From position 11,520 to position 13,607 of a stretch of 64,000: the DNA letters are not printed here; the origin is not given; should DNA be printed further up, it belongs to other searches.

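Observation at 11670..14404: ThDP-dependent synthase fused in operon with a PanB-like hydroxymethyltransferase: unusual C-C bond-forming pair in a glycan locus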

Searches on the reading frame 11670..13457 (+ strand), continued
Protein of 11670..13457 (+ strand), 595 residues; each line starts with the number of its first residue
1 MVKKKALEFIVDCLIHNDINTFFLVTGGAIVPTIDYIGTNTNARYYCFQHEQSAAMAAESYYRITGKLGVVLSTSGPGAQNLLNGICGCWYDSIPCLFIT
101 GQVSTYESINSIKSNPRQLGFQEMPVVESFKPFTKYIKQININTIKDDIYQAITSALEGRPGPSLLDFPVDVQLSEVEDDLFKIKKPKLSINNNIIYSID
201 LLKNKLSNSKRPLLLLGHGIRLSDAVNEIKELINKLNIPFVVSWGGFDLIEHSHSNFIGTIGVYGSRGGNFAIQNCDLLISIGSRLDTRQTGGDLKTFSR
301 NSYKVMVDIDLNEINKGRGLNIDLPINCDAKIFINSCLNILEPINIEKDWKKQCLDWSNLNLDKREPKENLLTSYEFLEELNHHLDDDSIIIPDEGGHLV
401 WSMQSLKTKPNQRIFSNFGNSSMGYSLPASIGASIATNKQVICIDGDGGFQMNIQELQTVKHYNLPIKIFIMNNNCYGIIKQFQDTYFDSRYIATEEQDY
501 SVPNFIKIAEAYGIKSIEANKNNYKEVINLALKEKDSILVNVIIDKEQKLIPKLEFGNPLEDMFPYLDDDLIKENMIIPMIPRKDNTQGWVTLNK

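Call 72: search_solved_structures(query=window:11670-13457:+, show_alignments=3, max_evalue=1e-60)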
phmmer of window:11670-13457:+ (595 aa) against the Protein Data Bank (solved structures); distinct sequences matched with E-value up to 1e-60: 14.
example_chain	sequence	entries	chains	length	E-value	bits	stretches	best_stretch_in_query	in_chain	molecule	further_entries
5ahk_A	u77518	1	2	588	1.7e-93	317.3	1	5-566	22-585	ACETOLACTATE SYNTHASE II, LARGE SUBUNIT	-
8rph_A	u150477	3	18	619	1.9e-92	313.8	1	4-580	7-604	Thiamine pyrophosphate-binding protein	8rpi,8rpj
7tzz_A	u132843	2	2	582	2.4e-66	227.7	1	4-564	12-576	Acetolactate synthase, chloroplastic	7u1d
7u25_A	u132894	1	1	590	2.4e-66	227.7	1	4-565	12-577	Acetolactate synthase, chloroplastic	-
3e9y_A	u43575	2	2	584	2.6e-66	227.5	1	4-565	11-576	Acetolactate synthase, chloroplastic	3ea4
6lpi_A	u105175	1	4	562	3.3e-66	227.2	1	7-557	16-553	Acetolactate synthase isozyme 1 large subunit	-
1ybh_A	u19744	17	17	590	4.2e-66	226.9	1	4-565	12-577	Acetolactate synthase, chloroplast | Acetolactate synthase | Acetolactate synthase, chloroplastic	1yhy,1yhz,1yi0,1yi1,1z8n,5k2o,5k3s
8et5_A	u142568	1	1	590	4.2e-66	226.9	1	4-565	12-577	Acetolactate synthase, chloroplastic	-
6u9h_A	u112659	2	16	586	4.6e-66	226.7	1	4-565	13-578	Acetolactate synthase, chloroplastic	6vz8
7stq_A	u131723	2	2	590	5.8e-66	226.4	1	4-565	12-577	Acetolactate synthase, chloroplastic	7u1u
6dek_A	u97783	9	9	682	1.3e-65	225.2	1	11-565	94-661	Acetolactate synthase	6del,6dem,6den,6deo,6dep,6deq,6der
1jsc_A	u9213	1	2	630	1.6e-64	221.7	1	14-565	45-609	ACETOHYDROXY-ACID SYNTHASE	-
6u9d_A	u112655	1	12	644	1.7e-64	221.6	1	14-565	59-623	Acetolactate synthase catalytic subunit, mitochondrial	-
1n0h_A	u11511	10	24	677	2e-64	221.3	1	14-565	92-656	Acetolactate synthase | Acetolactate synthase, mitochondrial | Acetolactate synthase catalytic subunit, mitochondrial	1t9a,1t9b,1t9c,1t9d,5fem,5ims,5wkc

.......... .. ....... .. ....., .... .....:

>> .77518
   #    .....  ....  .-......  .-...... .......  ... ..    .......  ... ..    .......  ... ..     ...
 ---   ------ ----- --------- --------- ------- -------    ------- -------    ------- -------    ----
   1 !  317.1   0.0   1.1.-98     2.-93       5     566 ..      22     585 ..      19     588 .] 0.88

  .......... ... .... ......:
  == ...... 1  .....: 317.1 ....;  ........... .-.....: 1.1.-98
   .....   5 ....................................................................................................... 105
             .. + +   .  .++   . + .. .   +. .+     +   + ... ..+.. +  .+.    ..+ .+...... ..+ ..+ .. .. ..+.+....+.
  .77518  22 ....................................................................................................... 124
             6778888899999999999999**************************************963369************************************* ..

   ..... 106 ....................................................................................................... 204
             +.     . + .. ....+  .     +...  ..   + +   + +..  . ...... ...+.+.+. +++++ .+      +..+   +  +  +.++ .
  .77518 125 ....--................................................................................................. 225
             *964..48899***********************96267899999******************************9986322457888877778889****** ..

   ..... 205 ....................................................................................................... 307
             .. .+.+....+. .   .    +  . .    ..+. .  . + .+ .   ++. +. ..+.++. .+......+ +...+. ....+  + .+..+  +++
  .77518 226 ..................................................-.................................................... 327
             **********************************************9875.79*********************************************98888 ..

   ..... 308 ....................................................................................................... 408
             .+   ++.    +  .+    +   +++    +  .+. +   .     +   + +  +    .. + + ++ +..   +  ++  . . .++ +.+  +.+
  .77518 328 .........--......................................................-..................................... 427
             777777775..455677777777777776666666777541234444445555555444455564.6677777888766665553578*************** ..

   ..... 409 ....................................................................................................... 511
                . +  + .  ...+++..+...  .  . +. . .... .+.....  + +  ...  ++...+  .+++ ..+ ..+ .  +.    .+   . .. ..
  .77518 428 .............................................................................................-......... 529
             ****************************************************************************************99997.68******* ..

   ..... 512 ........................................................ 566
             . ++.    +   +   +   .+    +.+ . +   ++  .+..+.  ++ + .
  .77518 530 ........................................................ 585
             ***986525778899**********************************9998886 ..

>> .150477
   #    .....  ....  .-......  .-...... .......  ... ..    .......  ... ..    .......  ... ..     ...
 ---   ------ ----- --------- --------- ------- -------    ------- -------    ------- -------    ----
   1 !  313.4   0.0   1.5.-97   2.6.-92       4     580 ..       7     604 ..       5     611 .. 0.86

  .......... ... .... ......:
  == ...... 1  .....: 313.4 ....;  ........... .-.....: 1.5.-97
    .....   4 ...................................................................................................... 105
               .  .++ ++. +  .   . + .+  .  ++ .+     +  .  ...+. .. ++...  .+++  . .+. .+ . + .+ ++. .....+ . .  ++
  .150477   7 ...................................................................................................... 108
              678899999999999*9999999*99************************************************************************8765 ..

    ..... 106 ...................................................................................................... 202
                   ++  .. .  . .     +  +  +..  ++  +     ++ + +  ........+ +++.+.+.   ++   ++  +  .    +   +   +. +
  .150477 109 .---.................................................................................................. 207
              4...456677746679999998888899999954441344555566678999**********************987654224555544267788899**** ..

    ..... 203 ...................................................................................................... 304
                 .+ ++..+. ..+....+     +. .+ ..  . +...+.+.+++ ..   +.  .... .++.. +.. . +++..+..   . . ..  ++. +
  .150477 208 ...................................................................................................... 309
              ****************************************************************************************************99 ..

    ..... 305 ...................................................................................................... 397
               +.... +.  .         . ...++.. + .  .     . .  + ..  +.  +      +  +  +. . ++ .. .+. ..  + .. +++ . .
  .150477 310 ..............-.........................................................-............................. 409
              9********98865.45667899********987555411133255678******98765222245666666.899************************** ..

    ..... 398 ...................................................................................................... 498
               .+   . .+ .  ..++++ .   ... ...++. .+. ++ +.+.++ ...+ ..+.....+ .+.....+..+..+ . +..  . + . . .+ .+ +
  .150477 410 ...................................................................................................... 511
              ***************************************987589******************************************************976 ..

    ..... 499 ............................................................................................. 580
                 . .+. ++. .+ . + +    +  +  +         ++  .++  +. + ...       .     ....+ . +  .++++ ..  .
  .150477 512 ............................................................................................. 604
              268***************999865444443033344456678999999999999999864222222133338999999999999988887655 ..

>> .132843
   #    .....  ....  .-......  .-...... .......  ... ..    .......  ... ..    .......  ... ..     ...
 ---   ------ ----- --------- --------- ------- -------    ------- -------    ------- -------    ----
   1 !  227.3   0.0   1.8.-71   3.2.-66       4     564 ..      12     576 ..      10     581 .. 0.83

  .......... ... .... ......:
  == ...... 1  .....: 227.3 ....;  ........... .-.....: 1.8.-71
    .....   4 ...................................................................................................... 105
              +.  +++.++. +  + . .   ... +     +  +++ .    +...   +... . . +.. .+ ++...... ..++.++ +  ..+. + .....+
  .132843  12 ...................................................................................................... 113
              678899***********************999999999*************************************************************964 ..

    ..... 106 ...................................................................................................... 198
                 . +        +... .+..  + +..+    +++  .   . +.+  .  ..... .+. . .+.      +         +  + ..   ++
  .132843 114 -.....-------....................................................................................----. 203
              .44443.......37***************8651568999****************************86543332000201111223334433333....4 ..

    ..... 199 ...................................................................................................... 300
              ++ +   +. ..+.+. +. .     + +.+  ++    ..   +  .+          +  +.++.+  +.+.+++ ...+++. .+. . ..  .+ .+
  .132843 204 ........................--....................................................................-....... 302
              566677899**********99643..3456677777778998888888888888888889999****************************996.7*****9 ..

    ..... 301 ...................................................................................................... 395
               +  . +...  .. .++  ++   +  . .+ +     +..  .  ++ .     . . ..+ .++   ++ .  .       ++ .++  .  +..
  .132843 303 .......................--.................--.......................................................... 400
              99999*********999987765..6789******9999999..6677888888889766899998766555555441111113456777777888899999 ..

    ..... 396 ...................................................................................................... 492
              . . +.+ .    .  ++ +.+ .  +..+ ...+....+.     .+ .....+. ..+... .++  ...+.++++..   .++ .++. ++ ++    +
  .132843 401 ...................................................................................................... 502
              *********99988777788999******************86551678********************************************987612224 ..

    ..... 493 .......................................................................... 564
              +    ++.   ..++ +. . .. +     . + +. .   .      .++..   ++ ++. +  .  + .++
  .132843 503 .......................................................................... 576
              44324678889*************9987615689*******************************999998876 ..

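Call 73: get_annotated_region(hit=H14, flank=300)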
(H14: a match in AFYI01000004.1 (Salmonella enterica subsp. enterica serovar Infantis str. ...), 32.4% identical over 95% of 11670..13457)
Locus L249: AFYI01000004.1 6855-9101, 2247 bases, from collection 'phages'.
description: Salmonella enterica subsp. enterica serovar Infantis str. SARB27 SEENIN0B_Contig0.4, whole genome shotgun sequence.
organism: Salmonella enterica subsp. enterica serovar Infantis str. SARB27 (NCBI taxid 596155)
taxonomy: Bacteria; Pseudomonadati; Pseudomonadota; Gammaproteobacteria; Enterobacterales; Enterobacteriaceae; Salmonella
host: Homo sapiens; source: -; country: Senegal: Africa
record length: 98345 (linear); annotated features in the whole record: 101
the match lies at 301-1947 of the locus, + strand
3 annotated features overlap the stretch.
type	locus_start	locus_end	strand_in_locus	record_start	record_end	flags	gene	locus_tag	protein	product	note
CDS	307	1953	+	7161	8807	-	-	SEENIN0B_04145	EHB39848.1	acetolactate synthase, large subunit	KEGG: seh:SeHA_C4232 1.1e-294 ilvG; acetolactate synthase 2 catalytic subunit K01652; Psort location: Cytoplasmic, ...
CDS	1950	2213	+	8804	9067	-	-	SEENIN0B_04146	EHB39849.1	putative acetolactate synthase isozyme 2 small subunit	KEGG: sed:SeD_A4292 8.0e-40 ilvM; acetolactate synthase 2 regulatory subunit K11258; locus tag in AE006468 is STM3902; ...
CDS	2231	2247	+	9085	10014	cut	-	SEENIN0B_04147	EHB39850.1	branched-chain amino acid aminotransferase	KEGG: sty:STY3654 1.9e-166 ilvE; branched-chain amino acid aminotransferase K00826; Psort location: Cytoplasmic, score: ...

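Call 74: get_annotated_region(hit=H19, flank=300)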
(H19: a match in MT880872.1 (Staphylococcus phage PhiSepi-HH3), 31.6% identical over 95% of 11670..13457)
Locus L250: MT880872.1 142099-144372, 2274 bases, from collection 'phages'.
description: Staphylococcus phage PhiSepi-HH3, complete genome.
organism: Staphylococcus phage PhiSepi-HH3 (NCBI taxid 2782522)
taxonomy: Viruses; Duplodnaviria; Heunggongvirae; Uroviricota; Caudoviricetes
host: Staphylococcus epidermidis HD21-2; source: -; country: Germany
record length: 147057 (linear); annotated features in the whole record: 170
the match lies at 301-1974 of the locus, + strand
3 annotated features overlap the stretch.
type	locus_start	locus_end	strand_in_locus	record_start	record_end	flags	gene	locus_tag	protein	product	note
CDS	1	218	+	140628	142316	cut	ilvD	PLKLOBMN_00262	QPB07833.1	dihydroxy-acid dehydratase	-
CDS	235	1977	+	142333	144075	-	ilvB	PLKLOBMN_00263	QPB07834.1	acetolactate synthase large subunit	-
CDS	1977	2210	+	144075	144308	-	-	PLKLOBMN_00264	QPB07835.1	hypothetical protein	-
